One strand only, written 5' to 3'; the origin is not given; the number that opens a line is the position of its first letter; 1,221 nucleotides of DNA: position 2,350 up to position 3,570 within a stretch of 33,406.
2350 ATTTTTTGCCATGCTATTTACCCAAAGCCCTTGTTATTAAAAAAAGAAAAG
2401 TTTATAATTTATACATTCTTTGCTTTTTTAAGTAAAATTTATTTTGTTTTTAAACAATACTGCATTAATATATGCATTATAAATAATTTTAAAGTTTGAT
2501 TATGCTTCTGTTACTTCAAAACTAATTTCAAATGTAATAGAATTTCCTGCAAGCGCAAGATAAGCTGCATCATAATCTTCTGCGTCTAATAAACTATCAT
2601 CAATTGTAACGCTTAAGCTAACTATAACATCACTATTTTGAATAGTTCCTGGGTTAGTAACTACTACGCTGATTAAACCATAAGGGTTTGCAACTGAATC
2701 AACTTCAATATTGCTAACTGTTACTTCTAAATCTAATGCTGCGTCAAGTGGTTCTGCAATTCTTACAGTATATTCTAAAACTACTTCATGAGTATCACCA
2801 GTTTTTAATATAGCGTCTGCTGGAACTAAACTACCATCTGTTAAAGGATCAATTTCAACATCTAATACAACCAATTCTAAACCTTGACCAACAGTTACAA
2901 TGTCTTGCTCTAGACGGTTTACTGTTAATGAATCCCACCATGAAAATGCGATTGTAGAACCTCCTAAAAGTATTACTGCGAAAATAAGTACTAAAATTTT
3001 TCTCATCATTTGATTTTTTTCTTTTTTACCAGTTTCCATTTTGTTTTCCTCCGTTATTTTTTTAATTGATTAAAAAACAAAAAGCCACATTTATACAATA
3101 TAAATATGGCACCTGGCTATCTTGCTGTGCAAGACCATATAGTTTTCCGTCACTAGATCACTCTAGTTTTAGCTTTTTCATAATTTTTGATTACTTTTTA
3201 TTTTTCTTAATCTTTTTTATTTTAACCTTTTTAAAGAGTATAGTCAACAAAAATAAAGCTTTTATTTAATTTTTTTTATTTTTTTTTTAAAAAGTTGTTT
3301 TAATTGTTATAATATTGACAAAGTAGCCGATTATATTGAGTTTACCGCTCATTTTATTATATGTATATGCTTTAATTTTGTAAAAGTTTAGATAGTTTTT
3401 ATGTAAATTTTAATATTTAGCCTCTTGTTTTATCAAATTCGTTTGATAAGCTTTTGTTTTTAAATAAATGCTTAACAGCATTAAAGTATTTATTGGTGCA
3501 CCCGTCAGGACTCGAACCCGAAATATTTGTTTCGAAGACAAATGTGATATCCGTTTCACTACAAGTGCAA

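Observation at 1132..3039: Compact operon coupling a short TasA-like fibre protein, its dedicated SipW peptidase and an HD-GYP phosphodiesterase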

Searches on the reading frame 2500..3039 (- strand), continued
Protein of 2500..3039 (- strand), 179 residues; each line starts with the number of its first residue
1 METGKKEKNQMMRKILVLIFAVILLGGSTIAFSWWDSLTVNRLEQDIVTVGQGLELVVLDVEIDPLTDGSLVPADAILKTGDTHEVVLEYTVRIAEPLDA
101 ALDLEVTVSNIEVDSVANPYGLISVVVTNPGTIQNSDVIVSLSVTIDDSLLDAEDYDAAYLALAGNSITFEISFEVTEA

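Call 40: find_encoding_contigs(protein=P0161, flank=6000, max_places=3)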
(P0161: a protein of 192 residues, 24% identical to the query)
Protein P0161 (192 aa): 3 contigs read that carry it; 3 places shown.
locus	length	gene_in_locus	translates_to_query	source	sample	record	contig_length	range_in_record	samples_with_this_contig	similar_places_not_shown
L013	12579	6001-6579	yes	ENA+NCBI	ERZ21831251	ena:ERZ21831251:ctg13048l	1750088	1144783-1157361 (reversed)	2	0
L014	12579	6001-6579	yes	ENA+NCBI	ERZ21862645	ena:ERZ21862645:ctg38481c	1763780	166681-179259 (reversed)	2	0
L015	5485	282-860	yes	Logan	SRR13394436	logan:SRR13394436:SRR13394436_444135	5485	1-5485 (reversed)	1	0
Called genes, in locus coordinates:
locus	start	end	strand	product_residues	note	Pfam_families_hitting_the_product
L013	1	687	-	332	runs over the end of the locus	PF00579:tRNA-synt_1b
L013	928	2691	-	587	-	PF08439:Peptidase_M3_N, PF01432:Peptidase_M3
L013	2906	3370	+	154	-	PF00462:Glutaredoxin, PF03960:ArsC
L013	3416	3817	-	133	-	-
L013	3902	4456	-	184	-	PF01928:CYTH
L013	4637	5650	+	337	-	PF00044:Gp_dh_N, PF02800:Gp_dh_C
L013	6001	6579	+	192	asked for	-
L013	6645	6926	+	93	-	-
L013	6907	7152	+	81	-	-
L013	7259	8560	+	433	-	PF02839:CBM_5_12 (faint)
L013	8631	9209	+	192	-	-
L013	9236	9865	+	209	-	-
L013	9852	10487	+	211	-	PF10502:Peptidase_S26 (faint)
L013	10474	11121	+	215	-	PF03167:UDG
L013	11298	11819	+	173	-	PF12822:ECF_trnsprt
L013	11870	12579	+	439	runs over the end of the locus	PF00070:Pyr_redox (faint), PF01134:GIDA, PF01266:DAO (weak), PF07992:Pyr_redox_2 (faint), PF13450:NAD_binding_8 (weak)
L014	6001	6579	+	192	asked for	-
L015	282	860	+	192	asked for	-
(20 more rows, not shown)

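Call 41: find_encoding_contigs(protein=P0141, flank=8000, max_places=2)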
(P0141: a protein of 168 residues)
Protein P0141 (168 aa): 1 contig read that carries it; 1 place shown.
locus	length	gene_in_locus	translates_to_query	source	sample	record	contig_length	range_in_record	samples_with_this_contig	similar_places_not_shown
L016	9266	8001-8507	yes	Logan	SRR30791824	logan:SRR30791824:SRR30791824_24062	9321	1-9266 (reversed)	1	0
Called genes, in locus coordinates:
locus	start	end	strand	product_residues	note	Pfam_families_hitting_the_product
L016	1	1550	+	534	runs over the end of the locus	?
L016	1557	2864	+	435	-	PF00009:GTP_EFTU, PF01926:MMR_HSR1, PF02421:FeoB_N, PF04548:AIG1, PF00009:GTP_EFTU, PF01926:MMR_HSR1, PF02421:FeoB_N, PF14714:KH_dom-like, +6 more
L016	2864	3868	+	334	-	PF01210:NAD_Gly3P_dh_N, PF02737:3HCDH_N (faint), PF03446:NAD_binding_2 (weak), PF03721:UDPG_MGDP_dh_N, PF03807:F420_oxidored, PF07991:KARI_N (faint), PF07479:NAD_Gly3P_dh_C, PF20618:GPD_NAD_C_bact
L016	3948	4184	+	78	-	PF14069:SpoVIF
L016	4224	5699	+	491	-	PF09547:SpoIVA_ATPase, PF20438:SpoIVA_middle, PF20439:SpoIVA_C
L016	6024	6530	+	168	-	-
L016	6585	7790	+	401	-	-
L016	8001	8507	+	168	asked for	-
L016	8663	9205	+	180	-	-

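Call 42: find_encoding_contigs(protein=P0160, flank=7000, max_places=2)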
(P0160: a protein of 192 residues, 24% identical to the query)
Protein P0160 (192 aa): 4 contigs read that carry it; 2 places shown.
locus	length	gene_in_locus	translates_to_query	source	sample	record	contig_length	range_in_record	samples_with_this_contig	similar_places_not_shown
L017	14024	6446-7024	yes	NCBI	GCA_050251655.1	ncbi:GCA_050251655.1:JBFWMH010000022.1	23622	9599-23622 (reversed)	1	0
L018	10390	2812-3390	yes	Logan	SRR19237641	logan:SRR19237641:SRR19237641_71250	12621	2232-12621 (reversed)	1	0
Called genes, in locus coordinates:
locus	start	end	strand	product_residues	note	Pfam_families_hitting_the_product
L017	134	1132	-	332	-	PF00579:tRNA-synt_1b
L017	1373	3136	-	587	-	PF08439:Peptidase_M3_N, PF01432:Peptidase_M3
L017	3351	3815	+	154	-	PF00462:Glutaredoxin, PF03960:ArsC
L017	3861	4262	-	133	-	-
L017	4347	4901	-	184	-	PF01928:CYTH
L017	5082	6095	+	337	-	PF00044:Gp_dh_N, PF02800:Gp_dh_C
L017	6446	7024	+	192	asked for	-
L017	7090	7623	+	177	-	-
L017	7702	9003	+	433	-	PF02839:CBM_5_12 (faint)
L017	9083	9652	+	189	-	-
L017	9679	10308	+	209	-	-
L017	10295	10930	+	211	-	PF10502:Peptidase_S26 (faint)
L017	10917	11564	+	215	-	PF03167:UDG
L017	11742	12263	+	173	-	PF12822:ECF_trnsprt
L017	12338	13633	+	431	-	PF00070:Pyr_redox (faint), PF01134:GIDA, PF01266:DAO (weak), PF13450:NAD_binding_8 (weak)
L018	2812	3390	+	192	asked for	-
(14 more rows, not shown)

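Call 55: predict_structure(alignment_id=A3)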
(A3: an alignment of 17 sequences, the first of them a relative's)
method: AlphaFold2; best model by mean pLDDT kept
length: 179 residues; sequences in the alignment: 17
mean_pLDDT: 73.8   pTM: 0.64
mean pLDDT of the five models: 73.8, 68.9, 67.8, 66.7, 66.5
residues with pLDDT >= 90: 16; 70-90: 101; 50-70: 39; < 50: 23
segments of 3 or more residues with pLDDT < 50: 26-45
pLDDT, mean of each block of 10 residues (from residue 1): 55 63 52 38 49 57 81 83 86 81 88 89 85 84 89 82 84 82
secondary structure, 60 per line:
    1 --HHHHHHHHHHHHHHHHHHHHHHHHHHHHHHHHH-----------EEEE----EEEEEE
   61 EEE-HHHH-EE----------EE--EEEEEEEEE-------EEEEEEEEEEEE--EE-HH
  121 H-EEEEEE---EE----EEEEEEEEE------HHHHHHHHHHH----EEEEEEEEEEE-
elements in order: H3-35 E47-50 E55-63 H65-68 E86-94 E102-113 E123-128 E138-146 H153-163 E168-178

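Call 62: fold_search(model_id=the predicted structure, library=pdb)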
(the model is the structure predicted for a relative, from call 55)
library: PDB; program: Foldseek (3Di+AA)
matches with E <= 10: 386; with E <= 0.001: 0
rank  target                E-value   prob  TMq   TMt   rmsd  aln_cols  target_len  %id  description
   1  5of2                  4.8e-03  0.99  0.40  0.38   5.8       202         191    9  The structural versatility of TasA in B. subtilis biofilm formation (released 2018-03-21)
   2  2cgy_A                9.6e-03  0.99  0.35  0.56   5.5       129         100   10  STRUCTURE OF HELIX POMATIA AGGLUTININ WITH FORSMANN ANTIGEN (released 2007-03-13)
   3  2ccv                  1.3e-02  0.99  0.35  0.56   6.0       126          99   12  Structure of Helix Pomatia agglutinin with zinc and N-acetyl-alpha-D- galactoseamine (GalNAc) (released 2006-05-15)
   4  5of1_A                3.2e-02  0.84  0.35  0.32   6.2       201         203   11  The structural versatility of TasA in B. subtilis biofilm formation (released 2018-03-21)
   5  5z0z_B                3.6e-02  0.90  0.36  0.17   7.0       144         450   19  Crystal structure of shaft pilin spaD from Lactobacillus rhamnosus GG - D242A mutant (released 2018-06-20)
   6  4q56_A                3.8e-02  0.96  0.36  0.56   6.0       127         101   11  Structure of Helix aspersa agglutinin with natural glycosylation and N-acetyl-alpha-D-galactosamine (GalNAc) (released 2015-10-14)
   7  6f1d                  4.6e-02  0.33  0.23  0.30   9.3       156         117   11  CUB2 domain of C1r (released 2018-01-17)
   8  5z0z_A                5.4e-02  0.85  0.36  0.17   6.6       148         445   18  Crystal structure of shaft pilin spaD from Lactobacillus rhamnosus GG - D242A mutant (released 2018-06-20)
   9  5yu5_A                6.5e-02  0.85  0.38  0.18   6.5       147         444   16  Crystal structure of shaft pilin spaD from Lactobacillus rhamnosus GG (released 2018-06-20)
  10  2ce6                  6.8e-02  0.92  0.36  0.56   6.1       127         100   10  Structure of Helix Pomatia agglutinin with no ligands (released 2006-05-15)
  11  5of1_B                9.1e-02  0.66  0.35  0.33   6.1       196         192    9  The structural versatility of TasA in B. subtilis biofilm formation (released 2018-03-21)
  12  6l7i_A                3.1e-01  0.14  0.24  0.24   9.9       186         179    9  Signal substraction of TcdB1-TccC2 and part of TcdA1 (released 2021-03-31)
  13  2vm9                  3.3e-01  0.33  0.28  0.22   5.9       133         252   11  Native structure of the recombinant discoidin II of Dictyostelium discoideum at 1.75 angstrom (released 2008-07-01)
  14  5yxg_B                3.5e-01  0.51  0.37  0.24   6.6       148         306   17  Crystal structure of C-terminal fragment of SpaD from Lactobacillus rhamnosus GG generated by limited proteolysis (released 2018-06-20)
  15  1kiu_A                3.7e-01  0.30  0.24  0.22   6.2        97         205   15  FimH adhesin Q133N mutant-FimC chaperone complex with methyl-alpha-D-mannose (released 2002-06-05)
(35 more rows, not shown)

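Call 103: search_protein_families(library=pfam, proteins=[L003:2254-2904:+, L013:9236-9865:+, L013:8631-9209:+, L013:7259-8560:+, L004:6281-7081:+, L016:6585-7790:+, L001:7541-9415:+, L013:9852-10487:+], max_evalue=0.01)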
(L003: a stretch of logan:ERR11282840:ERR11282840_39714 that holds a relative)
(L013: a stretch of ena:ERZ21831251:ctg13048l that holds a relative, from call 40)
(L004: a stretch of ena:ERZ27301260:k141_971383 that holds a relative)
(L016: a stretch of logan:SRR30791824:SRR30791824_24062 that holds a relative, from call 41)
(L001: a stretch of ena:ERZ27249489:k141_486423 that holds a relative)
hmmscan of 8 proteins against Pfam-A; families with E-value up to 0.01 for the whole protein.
L003:2254-2904:+ (216 aa): 0 families

L013:9236-9865:+ (209 aa): 0 families

L013:8631-9209:+ (192 aa): 1 family
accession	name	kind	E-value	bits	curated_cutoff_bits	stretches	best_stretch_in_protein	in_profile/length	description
PF10502.14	Peptidase_S26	-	0.0083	16.5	22.9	0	29-88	9-67/168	Signal peptidase, peptidase S26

L013:7259-8560:+ (433 aa): 1 family
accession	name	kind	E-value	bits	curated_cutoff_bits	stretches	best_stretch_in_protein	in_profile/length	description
PF02839.19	CBM_5_12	-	1.4e-15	57.4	26.2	1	107-147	1-43/44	Carbohydrate-binding module family 5/12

L004:6281-7081:+ (266 aa): 2 families
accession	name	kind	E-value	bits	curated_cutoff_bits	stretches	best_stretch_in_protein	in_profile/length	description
PF02839.19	CBM_5_12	-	2.1e-18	66.5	26.2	3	133-172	1-43/44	Carbohydrate-binding module family 5/12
PF14600.11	CBM_5_12_2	-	0.0035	17.6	27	0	137-160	23-46/62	Cellulose-binding domain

L016:6585-7790:+ (401 aa): 0 families

L001:7541-9415:+ (624 aa): 4 families
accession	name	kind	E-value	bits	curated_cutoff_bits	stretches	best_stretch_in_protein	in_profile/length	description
PF13487.12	HD_5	-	3.2e-36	125.1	27.2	1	449-607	9-170/170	HD domain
PF01966.28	HD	-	1.3e-21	77.5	22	1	455-576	2-116/116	HD domain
PF10502.14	Peptidase_S26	-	9.9e-05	22.8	22.9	1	238-308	4-67/168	Signal peptidase, peptidase S26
PF08668.18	HDOD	-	9.9e-05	22.3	22.9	1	455-509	96-148/196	HDOD domain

L013:9852-10487:+ (211 aa): 1 family
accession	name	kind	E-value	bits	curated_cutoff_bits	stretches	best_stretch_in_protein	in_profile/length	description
PF10502.14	Peptidase_S26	-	2.7e-05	24.6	22.9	1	36-83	16-65/168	Signal peptidase, peptidase S26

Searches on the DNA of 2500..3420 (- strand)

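Call 6: search_rna_families(source=window, start=2950, end=3420, threshold=evalue, max_evalue=1, show_alignments=3)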
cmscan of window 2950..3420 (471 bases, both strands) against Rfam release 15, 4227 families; matches with E-value up to 1: 1.
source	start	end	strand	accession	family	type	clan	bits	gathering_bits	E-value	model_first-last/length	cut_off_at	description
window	3104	3182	-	RF03168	c-di-GMP-I-UAU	Cis-reg; riboswitch;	CL00126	46.1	65.9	7.8e-09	1-81/81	no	c-di-GMP-I-UAU riboswitch aptamer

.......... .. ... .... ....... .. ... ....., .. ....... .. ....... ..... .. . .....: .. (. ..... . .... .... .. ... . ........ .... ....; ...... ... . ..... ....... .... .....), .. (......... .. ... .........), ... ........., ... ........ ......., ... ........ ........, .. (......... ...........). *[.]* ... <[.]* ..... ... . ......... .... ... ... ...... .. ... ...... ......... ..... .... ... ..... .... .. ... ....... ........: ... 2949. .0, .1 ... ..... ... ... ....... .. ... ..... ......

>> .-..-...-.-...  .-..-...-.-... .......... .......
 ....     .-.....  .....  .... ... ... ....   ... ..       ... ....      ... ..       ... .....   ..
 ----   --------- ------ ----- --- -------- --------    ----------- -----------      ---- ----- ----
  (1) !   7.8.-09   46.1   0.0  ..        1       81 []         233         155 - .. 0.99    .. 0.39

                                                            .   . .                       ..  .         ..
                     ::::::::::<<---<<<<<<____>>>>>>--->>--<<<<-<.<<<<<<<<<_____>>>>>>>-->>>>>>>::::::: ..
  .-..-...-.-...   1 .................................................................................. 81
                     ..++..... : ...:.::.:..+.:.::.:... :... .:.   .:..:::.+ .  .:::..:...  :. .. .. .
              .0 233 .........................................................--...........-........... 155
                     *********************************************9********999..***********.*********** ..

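Call 9: search_rna_families(source=window, start=3040, end=3260, threshold=gathering, show_alignments=2)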
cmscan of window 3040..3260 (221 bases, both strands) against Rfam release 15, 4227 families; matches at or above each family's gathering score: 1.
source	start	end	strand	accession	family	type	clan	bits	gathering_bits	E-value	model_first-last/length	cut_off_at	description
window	3105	3183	-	RF01051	c-di-GMP-I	Cis-reg; riboswitch;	CL00126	49.2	35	4.6e-09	1-87/87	no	c-di-GMP-I riboswitch aptamer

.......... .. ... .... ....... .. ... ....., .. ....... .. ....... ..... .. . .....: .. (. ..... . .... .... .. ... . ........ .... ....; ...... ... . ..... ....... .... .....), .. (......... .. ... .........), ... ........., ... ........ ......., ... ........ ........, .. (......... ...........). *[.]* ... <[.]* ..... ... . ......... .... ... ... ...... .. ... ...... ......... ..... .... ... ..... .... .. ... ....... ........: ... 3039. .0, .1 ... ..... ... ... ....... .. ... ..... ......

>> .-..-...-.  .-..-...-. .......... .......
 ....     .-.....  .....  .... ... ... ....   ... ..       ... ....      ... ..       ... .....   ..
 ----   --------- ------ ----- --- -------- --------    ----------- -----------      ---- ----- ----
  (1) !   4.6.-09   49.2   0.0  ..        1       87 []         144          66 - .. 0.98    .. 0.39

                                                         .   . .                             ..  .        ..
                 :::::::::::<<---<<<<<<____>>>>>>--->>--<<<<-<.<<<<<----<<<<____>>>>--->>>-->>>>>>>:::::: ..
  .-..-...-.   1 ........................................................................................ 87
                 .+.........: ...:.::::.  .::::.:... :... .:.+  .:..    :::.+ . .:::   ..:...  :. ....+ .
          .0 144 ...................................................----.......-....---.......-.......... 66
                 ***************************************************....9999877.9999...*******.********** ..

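Call 14: search_rna_families(sources=[L001], threshold=gathering)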
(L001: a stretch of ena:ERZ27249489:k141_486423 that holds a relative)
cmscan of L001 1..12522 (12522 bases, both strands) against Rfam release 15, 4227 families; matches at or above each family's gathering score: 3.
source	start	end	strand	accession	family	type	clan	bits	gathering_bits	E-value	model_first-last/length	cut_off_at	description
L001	6540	6619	+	RF01051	c-di-GMP-I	Cis-reg; riboswitch;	CL00126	58.4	35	1.5e-09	1-87/87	no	c-di-GMP-I riboswitch aptamer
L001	5860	5940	+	RF01051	c-di-GMP-I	Cis-reg; riboswitch;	CL00126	57.7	35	2.2e-09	1-87/87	no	c-di-GMP-I riboswitch aptamer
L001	5172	5252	+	RF01051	c-di-GMP-I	Cis-reg; riboswitch;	CL00126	55.7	35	7e-09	1-87/87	no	c-di-GMP-I riboswitch aptamer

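Call 18: search_rna_families(sources=[L003, L004], threshold=gathering)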
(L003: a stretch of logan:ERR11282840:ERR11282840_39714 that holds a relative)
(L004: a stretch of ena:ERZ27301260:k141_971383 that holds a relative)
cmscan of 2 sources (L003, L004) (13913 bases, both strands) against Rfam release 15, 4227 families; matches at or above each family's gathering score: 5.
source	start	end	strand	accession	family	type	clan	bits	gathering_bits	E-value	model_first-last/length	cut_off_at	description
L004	5363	5440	+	RF01051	c-di-GMP-I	Cis-reg; riboswitch;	CL00126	64.1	35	6.9e-11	1-87/87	no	c-di-GMP-I riboswitch aptamer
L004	5474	5549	+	RF01051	c-di-GMP-I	Cis-reg; riboswitch;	CL00126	62.1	35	2.1e-10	1-87/87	no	c-di-GMP-I riboswitch aptamer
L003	235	316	+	RF01051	c-di-GMP-I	Cis-reg; riboswitch;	CL00126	61.6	35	2.8e-10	1-87/87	no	c-di-GMP-I riboswitch aptamer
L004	5582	5657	+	RF01051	c-di-GMP-I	Cis-reg; riboswitch;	CL00126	59.9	35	7.1e-10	1-87/87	no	c-di-GMP-I riboswitch aptamer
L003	1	55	+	RF00005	tRNA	Gene; tRNA;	CL00001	35.9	29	0.00017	17-71/71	5'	tRNA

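Call 43: search_rna_families(sources=[L013, L016, L017], threshold=gathering)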
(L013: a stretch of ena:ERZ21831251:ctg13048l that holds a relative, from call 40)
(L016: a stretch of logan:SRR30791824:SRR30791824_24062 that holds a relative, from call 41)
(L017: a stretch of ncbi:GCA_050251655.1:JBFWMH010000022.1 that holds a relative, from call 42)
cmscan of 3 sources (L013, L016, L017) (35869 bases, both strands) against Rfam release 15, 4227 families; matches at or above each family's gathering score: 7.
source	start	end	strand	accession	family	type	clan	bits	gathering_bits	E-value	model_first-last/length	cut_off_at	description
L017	1170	1354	-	RF00230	T-box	Cis-reg; leader;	-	106.9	93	7.2e-23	1-219/219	no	T-box leader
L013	725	909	-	RF00230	T-box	Cis-reg; leader;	-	103.9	93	4.1e-22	1-219/219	no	T-box leader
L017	11608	11701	+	RF01831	THF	Cis-reg; riboswitch;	-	75.4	36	9.5e-16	1-99/99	no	THF (Tetrahydrofolate) riboswitch aptamer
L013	11165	11257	+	RF01831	THF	Cis-reg; riboswitch;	-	74.8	36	1.4e-15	1-99/99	no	THF (Tetrahydrofolate) riboswitch aptamer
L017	6254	6328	+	RF01051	c-di-GMP-I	Cis-reg; riboswitch;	CL00126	60.8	35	1.1e-09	1-87/87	no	c-di-GMP-I riboswitch aptamer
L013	5809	5883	+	RF01051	c-di-GMP-I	Cis-reg; riboswitch;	CL00126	60.3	35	1.5e-09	1-87/87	no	c-di-GMP-I riboswitch aptamer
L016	5885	5963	+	RF01051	c-di-GMP-I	Cis-reg; riboswitch;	CL00126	52.6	35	1.1e-07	1-87/87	no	c-di-GMP-I riboswitch aptamer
